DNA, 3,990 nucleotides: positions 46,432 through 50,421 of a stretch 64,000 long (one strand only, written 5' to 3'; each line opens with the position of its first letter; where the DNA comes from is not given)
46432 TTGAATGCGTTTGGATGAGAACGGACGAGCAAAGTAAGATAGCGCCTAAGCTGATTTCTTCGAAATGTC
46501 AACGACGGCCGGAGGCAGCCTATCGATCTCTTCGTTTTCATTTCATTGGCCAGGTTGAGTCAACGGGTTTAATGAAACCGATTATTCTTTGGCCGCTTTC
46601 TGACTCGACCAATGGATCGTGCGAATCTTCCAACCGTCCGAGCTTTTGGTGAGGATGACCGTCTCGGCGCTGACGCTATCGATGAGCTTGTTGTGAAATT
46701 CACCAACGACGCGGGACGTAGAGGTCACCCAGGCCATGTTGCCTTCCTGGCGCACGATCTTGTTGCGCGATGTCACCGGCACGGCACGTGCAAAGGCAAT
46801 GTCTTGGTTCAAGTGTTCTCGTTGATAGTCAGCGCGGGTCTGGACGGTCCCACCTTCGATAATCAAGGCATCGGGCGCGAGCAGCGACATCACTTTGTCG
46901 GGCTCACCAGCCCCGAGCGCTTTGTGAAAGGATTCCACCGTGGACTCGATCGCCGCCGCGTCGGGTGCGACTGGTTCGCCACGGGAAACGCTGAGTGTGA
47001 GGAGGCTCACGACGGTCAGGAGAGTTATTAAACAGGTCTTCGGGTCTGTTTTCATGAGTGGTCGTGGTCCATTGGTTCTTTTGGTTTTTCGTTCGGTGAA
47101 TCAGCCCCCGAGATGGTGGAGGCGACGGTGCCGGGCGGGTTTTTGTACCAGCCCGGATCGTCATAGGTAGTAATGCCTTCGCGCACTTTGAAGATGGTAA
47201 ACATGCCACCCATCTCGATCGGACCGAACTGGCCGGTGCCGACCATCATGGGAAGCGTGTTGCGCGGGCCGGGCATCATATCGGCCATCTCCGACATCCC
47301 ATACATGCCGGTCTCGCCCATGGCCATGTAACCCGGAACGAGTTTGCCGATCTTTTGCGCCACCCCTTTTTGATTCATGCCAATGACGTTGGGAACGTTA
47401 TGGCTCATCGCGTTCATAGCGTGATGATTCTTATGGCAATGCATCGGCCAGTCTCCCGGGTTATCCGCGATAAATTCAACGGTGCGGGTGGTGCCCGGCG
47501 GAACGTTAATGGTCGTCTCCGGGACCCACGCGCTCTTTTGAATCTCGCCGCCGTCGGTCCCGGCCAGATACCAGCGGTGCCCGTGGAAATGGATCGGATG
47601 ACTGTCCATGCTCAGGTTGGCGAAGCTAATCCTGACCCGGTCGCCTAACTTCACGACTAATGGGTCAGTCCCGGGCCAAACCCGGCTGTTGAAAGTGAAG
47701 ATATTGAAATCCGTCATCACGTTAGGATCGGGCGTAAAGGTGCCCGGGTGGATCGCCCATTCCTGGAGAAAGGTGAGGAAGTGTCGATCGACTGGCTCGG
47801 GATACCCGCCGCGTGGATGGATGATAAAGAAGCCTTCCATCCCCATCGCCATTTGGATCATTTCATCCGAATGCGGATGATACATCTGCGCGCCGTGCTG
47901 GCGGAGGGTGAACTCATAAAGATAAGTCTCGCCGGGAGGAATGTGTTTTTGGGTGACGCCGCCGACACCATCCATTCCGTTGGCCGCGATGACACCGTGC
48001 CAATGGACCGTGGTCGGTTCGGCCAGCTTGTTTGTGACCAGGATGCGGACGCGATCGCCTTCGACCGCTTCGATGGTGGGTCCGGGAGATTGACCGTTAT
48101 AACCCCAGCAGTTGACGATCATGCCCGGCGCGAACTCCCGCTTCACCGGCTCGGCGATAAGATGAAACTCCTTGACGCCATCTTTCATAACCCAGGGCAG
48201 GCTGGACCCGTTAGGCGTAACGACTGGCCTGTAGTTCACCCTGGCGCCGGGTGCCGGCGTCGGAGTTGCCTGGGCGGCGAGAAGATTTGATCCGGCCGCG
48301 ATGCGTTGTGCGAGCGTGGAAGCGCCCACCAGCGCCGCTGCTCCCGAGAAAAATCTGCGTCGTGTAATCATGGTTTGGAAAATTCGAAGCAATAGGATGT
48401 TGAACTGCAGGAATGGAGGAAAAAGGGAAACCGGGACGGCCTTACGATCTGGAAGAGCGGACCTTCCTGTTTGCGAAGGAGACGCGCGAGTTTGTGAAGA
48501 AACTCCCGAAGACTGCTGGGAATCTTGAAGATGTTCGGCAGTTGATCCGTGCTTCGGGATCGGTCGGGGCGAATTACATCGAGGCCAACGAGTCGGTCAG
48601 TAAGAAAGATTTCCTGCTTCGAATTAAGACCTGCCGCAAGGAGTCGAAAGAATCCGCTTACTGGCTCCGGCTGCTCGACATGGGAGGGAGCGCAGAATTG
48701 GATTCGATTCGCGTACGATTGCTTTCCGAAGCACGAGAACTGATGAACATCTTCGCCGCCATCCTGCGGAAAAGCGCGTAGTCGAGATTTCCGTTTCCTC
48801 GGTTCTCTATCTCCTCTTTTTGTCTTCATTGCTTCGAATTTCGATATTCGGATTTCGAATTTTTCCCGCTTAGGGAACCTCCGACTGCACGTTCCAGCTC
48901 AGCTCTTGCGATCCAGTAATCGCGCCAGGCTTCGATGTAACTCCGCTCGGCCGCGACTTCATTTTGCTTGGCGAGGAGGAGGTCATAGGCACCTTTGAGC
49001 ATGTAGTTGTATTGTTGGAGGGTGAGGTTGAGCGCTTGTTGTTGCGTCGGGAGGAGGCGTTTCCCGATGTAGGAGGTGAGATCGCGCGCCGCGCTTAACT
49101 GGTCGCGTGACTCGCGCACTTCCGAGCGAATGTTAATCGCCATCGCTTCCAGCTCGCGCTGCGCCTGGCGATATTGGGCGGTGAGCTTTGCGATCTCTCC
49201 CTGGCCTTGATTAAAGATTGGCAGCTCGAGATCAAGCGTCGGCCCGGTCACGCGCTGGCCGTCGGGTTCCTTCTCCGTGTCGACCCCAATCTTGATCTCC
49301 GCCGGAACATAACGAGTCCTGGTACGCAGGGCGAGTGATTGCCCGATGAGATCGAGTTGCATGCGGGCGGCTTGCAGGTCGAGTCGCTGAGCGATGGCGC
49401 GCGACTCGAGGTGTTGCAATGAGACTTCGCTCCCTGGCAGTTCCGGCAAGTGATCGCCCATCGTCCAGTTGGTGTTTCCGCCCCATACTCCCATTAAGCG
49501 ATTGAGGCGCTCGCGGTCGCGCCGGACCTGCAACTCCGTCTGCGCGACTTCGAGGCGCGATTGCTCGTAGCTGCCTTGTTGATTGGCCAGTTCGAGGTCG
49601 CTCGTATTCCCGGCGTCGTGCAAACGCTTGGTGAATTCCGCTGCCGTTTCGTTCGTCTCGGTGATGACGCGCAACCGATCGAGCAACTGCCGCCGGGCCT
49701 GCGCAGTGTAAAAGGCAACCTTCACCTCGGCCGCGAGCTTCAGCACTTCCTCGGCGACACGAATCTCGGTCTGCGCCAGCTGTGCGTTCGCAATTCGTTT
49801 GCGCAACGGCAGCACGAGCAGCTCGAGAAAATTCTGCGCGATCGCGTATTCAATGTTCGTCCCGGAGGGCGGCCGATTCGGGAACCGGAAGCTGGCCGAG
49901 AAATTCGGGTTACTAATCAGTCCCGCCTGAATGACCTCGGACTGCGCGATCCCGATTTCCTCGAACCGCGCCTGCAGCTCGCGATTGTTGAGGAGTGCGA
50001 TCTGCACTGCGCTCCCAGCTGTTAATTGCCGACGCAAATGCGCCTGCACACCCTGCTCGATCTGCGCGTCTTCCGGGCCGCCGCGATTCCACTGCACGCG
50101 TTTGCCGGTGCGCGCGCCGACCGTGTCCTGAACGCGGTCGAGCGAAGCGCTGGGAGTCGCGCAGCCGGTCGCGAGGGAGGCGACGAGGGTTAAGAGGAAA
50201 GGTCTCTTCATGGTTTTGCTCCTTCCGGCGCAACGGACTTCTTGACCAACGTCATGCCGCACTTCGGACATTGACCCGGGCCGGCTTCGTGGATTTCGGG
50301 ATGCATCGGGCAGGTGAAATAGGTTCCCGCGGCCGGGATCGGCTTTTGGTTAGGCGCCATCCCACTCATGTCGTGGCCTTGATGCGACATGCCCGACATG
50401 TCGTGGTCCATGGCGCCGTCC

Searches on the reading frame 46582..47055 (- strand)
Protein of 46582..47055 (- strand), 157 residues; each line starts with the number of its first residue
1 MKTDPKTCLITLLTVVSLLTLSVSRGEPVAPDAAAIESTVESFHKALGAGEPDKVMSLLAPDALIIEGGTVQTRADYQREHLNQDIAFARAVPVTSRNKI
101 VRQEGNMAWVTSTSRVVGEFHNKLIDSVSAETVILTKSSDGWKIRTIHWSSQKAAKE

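Call 16: search_protein_families(library=pfam, proteins=[window:46582-47055:-])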
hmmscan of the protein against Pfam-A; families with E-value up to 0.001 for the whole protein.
window:46582-47055:- (157 aa): 2 families
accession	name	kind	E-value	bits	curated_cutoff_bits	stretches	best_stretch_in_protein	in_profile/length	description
PF14534.12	DUF4440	-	6.5e-11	43.1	25.2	1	36-144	1-107/107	Domain of unknown function (DUF4440)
PF13474.12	SnoaL_3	-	5.3e-09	36.9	22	1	36-150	1-117/121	SnoaL-like domain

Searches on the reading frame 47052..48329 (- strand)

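Call 16: search_protein_families(library=pfam, proteins=[window:47052-48329:-])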
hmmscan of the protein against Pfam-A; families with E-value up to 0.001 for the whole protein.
window:47052-48329:- (425 aa): 2 families
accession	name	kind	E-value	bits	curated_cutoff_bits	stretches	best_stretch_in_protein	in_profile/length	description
PF07732.21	Cu-oxidase_3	-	5.5e-39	133.4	21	1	67-173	10-117/119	Multicopper oxidase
PF07731.20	Cu-oxidase_2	-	8.5e-31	107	20.4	1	203-313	15-132/137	Multicopper oxidase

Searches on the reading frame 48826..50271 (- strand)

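Call 16: search_protein_families(library=pfam, proteins=[window:48826-50271:-])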
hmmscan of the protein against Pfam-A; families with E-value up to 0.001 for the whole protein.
window:48826-50271:- (481 aa): 1 family
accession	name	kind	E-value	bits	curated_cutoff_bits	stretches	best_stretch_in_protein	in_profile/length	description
PF02321.23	OEP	-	1.2e-26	94.1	22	2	285-464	1-187/187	Outer membrane efflux protein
